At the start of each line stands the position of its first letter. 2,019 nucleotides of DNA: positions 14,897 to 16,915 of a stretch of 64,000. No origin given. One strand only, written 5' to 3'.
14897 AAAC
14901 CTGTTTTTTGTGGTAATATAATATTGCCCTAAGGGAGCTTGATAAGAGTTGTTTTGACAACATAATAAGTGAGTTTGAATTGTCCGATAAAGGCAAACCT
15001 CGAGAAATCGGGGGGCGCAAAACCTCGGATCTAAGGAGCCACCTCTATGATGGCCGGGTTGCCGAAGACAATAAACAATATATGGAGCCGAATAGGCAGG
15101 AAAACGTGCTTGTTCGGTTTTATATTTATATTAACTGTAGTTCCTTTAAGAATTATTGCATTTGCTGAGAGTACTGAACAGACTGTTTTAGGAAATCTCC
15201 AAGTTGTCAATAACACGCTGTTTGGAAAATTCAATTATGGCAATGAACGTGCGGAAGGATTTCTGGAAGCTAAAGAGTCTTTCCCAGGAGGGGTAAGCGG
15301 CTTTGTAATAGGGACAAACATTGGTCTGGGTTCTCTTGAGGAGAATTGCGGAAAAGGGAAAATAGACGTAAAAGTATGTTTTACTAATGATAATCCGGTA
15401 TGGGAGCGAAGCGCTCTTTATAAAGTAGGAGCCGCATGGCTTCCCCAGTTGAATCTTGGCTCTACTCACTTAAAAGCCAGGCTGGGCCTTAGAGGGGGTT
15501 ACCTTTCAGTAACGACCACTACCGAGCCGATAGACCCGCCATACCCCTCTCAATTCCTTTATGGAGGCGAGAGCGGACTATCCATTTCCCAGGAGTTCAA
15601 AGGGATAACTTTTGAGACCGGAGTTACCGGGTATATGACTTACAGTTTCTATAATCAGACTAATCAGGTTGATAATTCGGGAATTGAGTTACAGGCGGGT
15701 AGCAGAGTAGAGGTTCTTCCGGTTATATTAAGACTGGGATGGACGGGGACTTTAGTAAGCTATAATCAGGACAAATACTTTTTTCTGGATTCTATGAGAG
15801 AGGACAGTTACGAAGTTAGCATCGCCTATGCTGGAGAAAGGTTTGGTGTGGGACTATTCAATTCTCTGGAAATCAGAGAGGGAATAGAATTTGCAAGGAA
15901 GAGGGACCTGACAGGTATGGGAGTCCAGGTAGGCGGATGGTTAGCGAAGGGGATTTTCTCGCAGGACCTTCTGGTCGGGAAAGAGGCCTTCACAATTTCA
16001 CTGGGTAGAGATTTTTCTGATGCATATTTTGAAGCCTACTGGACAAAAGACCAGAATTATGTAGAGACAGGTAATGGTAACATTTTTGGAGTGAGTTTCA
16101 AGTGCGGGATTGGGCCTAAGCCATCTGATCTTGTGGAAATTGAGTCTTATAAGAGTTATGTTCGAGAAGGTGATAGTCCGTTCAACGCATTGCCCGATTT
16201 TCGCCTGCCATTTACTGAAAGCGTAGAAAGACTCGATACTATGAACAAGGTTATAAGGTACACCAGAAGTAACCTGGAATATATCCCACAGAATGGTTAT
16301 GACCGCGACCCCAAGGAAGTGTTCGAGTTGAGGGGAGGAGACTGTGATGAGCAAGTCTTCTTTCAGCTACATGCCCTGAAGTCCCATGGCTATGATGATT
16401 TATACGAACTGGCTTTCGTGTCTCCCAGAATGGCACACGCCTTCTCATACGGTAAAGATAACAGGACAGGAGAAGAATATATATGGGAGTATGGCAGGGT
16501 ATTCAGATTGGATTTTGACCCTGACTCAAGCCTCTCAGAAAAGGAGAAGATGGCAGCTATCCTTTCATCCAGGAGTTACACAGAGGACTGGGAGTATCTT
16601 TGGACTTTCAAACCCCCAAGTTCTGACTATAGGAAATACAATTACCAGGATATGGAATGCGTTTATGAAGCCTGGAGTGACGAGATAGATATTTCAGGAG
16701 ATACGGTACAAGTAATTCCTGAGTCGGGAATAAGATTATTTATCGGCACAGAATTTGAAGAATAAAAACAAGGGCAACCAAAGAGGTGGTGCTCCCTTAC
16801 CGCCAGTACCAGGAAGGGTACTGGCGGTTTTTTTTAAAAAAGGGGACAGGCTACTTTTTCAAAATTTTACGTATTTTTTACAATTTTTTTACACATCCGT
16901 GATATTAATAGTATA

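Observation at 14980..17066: Two further GEMM-like leaders, one per copy of a tandemly duplicated secreted-protein gene, with different expression platforms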

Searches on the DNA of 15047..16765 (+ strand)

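Call 17: search_rna_families(sources=[L001, L003, L004, L005, L006, L007, L009, L010], threshold=gathering, show_alignments=0)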
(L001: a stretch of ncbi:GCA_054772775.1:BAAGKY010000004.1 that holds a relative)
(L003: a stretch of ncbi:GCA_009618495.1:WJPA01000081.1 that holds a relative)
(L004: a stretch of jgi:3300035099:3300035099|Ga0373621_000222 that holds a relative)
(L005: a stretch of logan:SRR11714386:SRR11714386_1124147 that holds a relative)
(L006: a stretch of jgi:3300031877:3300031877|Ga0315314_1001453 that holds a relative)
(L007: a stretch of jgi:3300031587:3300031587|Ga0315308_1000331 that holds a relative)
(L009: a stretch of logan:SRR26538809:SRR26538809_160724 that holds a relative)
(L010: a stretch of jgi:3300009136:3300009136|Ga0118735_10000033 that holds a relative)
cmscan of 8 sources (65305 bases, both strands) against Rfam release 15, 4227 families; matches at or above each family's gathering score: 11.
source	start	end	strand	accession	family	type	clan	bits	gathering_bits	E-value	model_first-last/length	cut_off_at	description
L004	3936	4020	+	RF01051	c-di-GMP-I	Cis-reg; riboswitch;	CL00126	82.1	35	1.3e-14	1-87/87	no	c-di-GMP-I riboswitch aptamer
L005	266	350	+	RF01051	c-di-GMP-I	Cis-reg; riboswitch;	CL00126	82.1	35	1.3e-14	1-87/87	no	c-di-GMP-I riboswitch aptamer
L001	3936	4020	+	RF01051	c-di-GMP-I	Cis-reg; riboswitch;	CL00126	81.5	35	1.8e-14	1-87/87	no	c-di-GMP-I riboswitch aptamer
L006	3936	4020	+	RF01051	c-di-GMP-I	Cis-reg; riboswitch;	CL00126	81.2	35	2.1e-14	1-87/87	no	c-di-GMP-I riboswitch aptamer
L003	1852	1936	+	RF01051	c-di-GMP-I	Cis-reg; riboswitch;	CL00126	78.8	35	8.2e-14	1-87/87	no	c-di-GMP-I riboswitch aptamer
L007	3933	4017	+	RF01051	c-di-GMP-I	Cis-reg; riboswitch;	CL00126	76.3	35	3.3e-13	1-87/87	no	c-di-GMP-I riboswitch aptamer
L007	9003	9076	+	RF00005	tRNA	Gene; tRNA;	CL00001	69.5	29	4.4e-13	1-71/71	no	tRNA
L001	7965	8038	+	RF00005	tRNA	Gene; tRNA;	CL00001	66.4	29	3e-12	1-71/71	no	tRNA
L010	1873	1972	+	RF01051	c-di-GMP-I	Cis-reg; riboswitch;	CL00126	66.1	35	1e-10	1-87/87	no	c-di-GMP-I riboswitch aptamer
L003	3883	3977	+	RF03167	c-di-GMP-I-GGC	Cis-reg; riboswitch;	CL00126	64.8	59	5.1e-13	1-80/80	no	c-di-GMP-I-GGC riboswitch aptamer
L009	2081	2180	+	RF01051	c-di-GMP-I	Cis-reg; riboswitch;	CL00126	64.3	35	2.8e-10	1-87/87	no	c-di-GMP-I riboswitch aptamer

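Call 23: search_rna_families(sources=[L011, L012, L013, L014, L015, L016, L017, L018, L019, L020, L021, L027, L028, L029, L030, L032, L033, L034, L035, L037], threshold=gathering)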
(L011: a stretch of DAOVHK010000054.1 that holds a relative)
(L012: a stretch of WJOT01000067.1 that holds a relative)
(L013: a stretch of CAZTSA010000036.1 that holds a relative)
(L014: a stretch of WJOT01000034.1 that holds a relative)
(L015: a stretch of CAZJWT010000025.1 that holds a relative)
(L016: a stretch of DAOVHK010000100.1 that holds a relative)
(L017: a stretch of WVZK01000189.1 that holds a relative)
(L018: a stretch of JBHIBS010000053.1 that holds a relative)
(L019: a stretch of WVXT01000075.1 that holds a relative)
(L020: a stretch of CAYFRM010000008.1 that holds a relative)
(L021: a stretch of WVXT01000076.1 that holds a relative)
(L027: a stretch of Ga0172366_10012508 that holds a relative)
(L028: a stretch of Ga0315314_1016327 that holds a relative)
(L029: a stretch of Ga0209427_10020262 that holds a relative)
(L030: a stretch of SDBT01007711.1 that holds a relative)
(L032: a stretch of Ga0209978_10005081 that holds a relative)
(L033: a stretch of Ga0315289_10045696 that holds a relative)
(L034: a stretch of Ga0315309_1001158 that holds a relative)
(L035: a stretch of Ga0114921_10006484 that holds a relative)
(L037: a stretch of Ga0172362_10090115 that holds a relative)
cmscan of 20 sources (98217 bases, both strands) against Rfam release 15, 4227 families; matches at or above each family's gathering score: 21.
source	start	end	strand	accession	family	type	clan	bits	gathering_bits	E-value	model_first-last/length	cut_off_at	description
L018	2933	3017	+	RF01051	c-di-GMP-I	Cis-reg; riboswitch;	CL00126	82.9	35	1.2e-14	1-87/87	no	c-di-GMP-I riboswitch aptamer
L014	2936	3020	+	RF01051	c-di-GMP-I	Cis-reg; riboswitch;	CL00126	81.5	35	2.7e-14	1-87/87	no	c-di-GMP-I riboswitch aptamer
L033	1381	1465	+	RF01051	c-di-GMP-I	Cis-reg; riboswitch;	CL00126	81.3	35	3e-14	1-87/87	no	c-di-GMP-I riboswitch aptamer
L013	138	222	+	RF01051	c-di-GMP-I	Cis-reg; riboswitch;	CL00126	81.2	35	3.2e-14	1-87/87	no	c-di-GMP-I riboswitch aptamer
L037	344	428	+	RF01051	c-di-GMP-I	Cis-reg; riboswitch;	CL00126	81.2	35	3.2e-14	1-87/87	no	c-di-GMP-I riboswitch aptamer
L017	2936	3020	+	RF01051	c-di-GMP-I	Cis-reg; riboswitch;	CL00126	80.9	35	3.8e-14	1-87/87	no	c-di-GMP-I riboswitch aptamer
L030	2936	3020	+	RF01051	c-di-GMP-I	Cis-reg; riboswitch;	CL00126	80.9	35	3.8e-14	1-87/87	no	c-di-GMP-I riboswitch aptamer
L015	2936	3020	+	RF01051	c-di-GMP-I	Cis-reg; riboswitch;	CL00126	79.6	35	7.9e-14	1-87/87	no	c-di-GMP-I riboswitch aptamer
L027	2936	3020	+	RF01051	c-di-GMP-I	Cis-reg; riboswitch;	CL00126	79.6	35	7.9e-14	1-87/87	no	c-di-GMP-I riboswitch aptamer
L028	1065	1149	+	RF01051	c-di-GMP-I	Cis-reg; riboswitch;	CL00126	79.6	35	7.9e-14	1-87/87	no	c-di-GMP-I riboswitch aptamer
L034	2936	3020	+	RF01051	c-di-GMP-I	Cis-reg; riboswitch;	CL00126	79.6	35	7.9e-14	1-87/87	no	c-di-GMP-I riboswitch aptamer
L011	2936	3020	+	RF01051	c-di-GMP-I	Cis-reg; riboswitch;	CL00126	78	35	1.9e-13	1-87/87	no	c-di-GMP-I riboswitch aptamer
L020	2497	2570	+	RF00005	tRNA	Gene; tRNA;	CL00001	67.1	29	3e-12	1-71/71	no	tRNA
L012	4605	4679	+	RF00005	tRNA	Gene; tRNA;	CL00001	65.9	29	6.5e-12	1-71/71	no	tRNA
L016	1374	1448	+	RF00005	tRNA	Gene; tRNA;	CL00001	65.9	29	6.5e-12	1-71/71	no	tRNA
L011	4968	5062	+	RF03167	c-di-GMP-I-GGC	Cis-reg; riboswitch;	CL00126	65.2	59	5.9e-13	1-80/80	no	c-di-GMP-I-GGC riboswitch aptamer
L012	466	560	+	RF03167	c-di-GMP-I-GGC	Cis-reg; riboswitch;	CL00126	64.8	59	7.6e-13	1-80/80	no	c-di-GMP-I-GGC riboswitch aptamer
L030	4970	5064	+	RF03167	c-di-GMP-I-GGC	Cis-reg; riboswitch;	CL00126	62.5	59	3.5e-12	1-80/80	no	c-di-GMP-I-GGC riboswitch aptamer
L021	559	653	+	RF03167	c-di-GMP-I-GGC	Cis-reg; riboswitch;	CL00126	61.9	59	5.3e-12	1-80/80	no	c-di-GMP-I-GGC riboswitch aptamer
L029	482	576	+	RF03167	c-di-GMP-I-GGC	Cis-reg; riboswitch;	CL00126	61.9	59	5.3e-12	1-80/80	no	c-di-GMP-I-GGC riboswitch aptamer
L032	3409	3503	+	RF01051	c-di-GMP-I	Cis-reg; riboswitch;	CL00126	57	35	2.6e-08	1-87/87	no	c-di-GMP-I riboswitch aptamer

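Call 24: search_rna_families(sources=[L036, L038, L039, L040, L041, L043, L044, L045, L046, L047, L048, L049, L050, L051, L053, L056, L057, L058, L059, L060], threshold=gathering)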
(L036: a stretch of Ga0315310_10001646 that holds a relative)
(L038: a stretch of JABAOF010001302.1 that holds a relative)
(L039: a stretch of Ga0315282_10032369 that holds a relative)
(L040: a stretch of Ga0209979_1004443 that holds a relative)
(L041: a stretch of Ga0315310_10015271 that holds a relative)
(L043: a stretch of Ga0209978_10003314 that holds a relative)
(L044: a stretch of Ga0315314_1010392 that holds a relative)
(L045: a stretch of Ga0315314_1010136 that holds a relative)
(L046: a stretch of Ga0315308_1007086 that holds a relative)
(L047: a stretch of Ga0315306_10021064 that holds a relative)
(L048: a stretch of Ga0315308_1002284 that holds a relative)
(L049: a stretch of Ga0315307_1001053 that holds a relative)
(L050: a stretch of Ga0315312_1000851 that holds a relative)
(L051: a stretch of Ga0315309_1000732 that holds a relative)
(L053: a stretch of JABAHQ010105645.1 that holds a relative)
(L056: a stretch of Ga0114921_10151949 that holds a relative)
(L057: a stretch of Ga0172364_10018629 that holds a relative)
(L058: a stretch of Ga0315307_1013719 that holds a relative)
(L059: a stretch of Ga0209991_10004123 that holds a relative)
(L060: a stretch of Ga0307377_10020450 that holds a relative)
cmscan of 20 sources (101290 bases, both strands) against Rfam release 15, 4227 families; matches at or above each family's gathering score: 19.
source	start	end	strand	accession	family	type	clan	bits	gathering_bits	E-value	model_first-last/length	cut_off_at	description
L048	2933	3017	+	RF01051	c-di-GMP-I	Cis-reg; riboswitch;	CL00126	81.4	35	2.9e-14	1-87/87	no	c-di-GMP-I riboswitch aptamer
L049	2933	3017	+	RF01051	c-di-GMP-I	Cis-reg; riboswitch;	CL00126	81.4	35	2.9e-14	1-87/87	no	c-di-GMP-I riboswitch aptamer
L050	2933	3017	+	RF01051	c-di-GMP-I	Cis-reg; riboswitch;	CL00126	81.4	35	2.9e-14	1-87/87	no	c-di-GMP-I riboswitch aptamer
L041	1960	2044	+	RF01051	c-di-GMP-I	Cis-reg; riboswitch;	CL00126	81.2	35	3.3e-14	1-87/87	no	c-di-GMP-I riboswitch aptamer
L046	1952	2036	+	RF01051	c-di-GMP-I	Cis-reg; riboswitch;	CL00126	80.9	35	3.9e-14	1-87/87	no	c-di-GMP-I riboswitch aptamer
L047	935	1019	+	RF01051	c-di-GMP-I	Cis-reg; riboswitch;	CL00126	80.9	35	3.9e-14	1-87/87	no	c-di-GMP-I riboswitch aptamer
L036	2936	3020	+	RF01051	c-di-GMP-I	Cis-reg; riboswitch;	CL00126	79.6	35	8.2e-14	1-87/87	no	c-di-GMP-I riboswitch aptamer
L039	2936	3020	+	RF01051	c-di-GMP-I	Cis-reg; riboswitch;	CL00126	79.6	35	8.2e-14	1-87/87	no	c-di-GMP-I riboswitch aptamer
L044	2936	3020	+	RF01051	c-di-GMP-I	Cis-reg; riboswitch;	CL00126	79.6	35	8.2e-14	1-87/87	no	c-di-GMP-I riboswitch aptamer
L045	1770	1854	+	RF01051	c-di-GMP-I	Cis-reg; riboswitch;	CL00126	79.4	35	9.2e-14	1-87/87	no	c-di-GMP-I riboswitch aptamer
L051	2933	3017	+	RF01051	c-di-GMP-I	Cis-reg; riboswitch;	CL00126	76.3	35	5.1e-13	1-87/87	no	c-di-GMP-I riboswitch aptamer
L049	6733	6806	+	RF00005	tRNA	Gene; tRNA;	CL00001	69.5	29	6.8e-13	1-71/71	no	tRNA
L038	476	570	+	RF03167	c-di-GMP-I-GGC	Cis-reg; riboswitch;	CL00126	61.9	59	5.4e-12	1-80/80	no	c-di-GMP-I-GGC riboswitch aptamer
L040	1618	1712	+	RF03167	c-di-GMP-I-GGC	Cis-reg; riboswitch;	CL00126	61.1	59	8.8e-12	1-80/80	no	c-di-GMP-I-GGC riboswitch aptamer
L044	1957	2043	+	RF00005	tRNA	Gene; tRNA;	CL00001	58.2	29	8.6e-10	1-71/71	no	tRNA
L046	1025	1111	+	RF00005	tRNA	Gene; tRNA;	CL00001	58.2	29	8.6e-10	1-71/71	no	tRNA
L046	1162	1235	+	RF00005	tRNA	Gene; tRNA;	CL00001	57.1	29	1.8e-09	1-71/71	no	tRNA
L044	2167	2240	+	RF00005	tRNA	Gene; tRNA;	CL00001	55.4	29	5e-09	1-71/71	no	tRNA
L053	2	90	+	RF01051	c-di-GMP-I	Cis-reg; riboswitch;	CL00126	54.2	35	1.3e-07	7-87/87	no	c-di-GMP-I riboswitch aptamer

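Call 71: search_rna_families(source=L073, start=1, end=700, threshold=gathering, show_alignments=1)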
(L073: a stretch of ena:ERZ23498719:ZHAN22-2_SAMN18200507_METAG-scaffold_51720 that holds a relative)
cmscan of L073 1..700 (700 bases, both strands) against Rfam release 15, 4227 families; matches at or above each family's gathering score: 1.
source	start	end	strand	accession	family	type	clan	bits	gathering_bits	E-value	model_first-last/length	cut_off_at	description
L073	308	453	+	RF01051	c-di-GMP-I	Cis-reg; riboswitch;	CL00126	39.5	35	3.4e-06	1-87/87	no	c-di-GMP-I riboswitch aptamer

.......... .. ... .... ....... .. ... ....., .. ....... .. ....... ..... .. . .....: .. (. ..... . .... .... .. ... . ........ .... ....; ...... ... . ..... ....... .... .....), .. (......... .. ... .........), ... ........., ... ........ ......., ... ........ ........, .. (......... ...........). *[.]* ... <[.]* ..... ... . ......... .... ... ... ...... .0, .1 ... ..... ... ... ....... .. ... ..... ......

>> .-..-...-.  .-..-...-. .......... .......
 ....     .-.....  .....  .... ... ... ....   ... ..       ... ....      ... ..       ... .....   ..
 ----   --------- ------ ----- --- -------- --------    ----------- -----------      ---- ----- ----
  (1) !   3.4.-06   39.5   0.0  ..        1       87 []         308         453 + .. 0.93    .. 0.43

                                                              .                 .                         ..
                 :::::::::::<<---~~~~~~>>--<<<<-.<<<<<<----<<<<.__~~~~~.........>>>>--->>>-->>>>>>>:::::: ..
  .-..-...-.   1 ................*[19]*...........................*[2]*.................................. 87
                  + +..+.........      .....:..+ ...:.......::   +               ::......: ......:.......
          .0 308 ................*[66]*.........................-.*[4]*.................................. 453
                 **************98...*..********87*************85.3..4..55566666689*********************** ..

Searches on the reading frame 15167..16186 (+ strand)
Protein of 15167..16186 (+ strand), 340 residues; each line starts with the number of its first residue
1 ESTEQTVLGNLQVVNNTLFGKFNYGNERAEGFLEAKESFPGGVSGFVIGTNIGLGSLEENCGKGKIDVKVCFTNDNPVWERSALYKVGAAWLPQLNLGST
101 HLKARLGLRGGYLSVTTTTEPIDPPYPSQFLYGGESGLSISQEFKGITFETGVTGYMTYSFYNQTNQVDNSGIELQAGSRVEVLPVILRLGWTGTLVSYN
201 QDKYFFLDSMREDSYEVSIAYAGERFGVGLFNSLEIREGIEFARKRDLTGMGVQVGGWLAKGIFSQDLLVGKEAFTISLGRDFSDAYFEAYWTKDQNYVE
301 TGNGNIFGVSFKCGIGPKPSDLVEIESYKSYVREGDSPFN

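Call 47: search_protein_families(library=pfam, proteins=[window:15167-16186:+], max_evalue=10)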
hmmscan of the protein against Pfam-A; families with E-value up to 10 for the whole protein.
window:15167-16186:+ (340 aa): 0 families

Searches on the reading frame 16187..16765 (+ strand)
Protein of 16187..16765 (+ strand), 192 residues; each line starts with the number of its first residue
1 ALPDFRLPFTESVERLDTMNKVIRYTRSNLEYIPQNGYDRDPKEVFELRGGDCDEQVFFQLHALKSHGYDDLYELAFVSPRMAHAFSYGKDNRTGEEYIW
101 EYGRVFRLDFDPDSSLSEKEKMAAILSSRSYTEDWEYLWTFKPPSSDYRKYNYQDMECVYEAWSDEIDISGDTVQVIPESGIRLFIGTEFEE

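Call 47: search_protein_families(library=pfam, proteins=[window:16187-16765:+], max_evalue=10)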
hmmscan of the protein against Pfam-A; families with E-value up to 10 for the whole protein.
window:16187-16765:+ (192 aa): 2 families
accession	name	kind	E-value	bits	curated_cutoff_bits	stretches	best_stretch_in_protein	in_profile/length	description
PF17759.6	tRNA_synthFbeta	-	0.0091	15.9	22.4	1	80-136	80-135/214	Phenylalanyl tRNA synthetase beta chain CLM domain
PF01841.26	Transglut_core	-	0.19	12.5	23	1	16-70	15-71/108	Transglutaminase-like superfamily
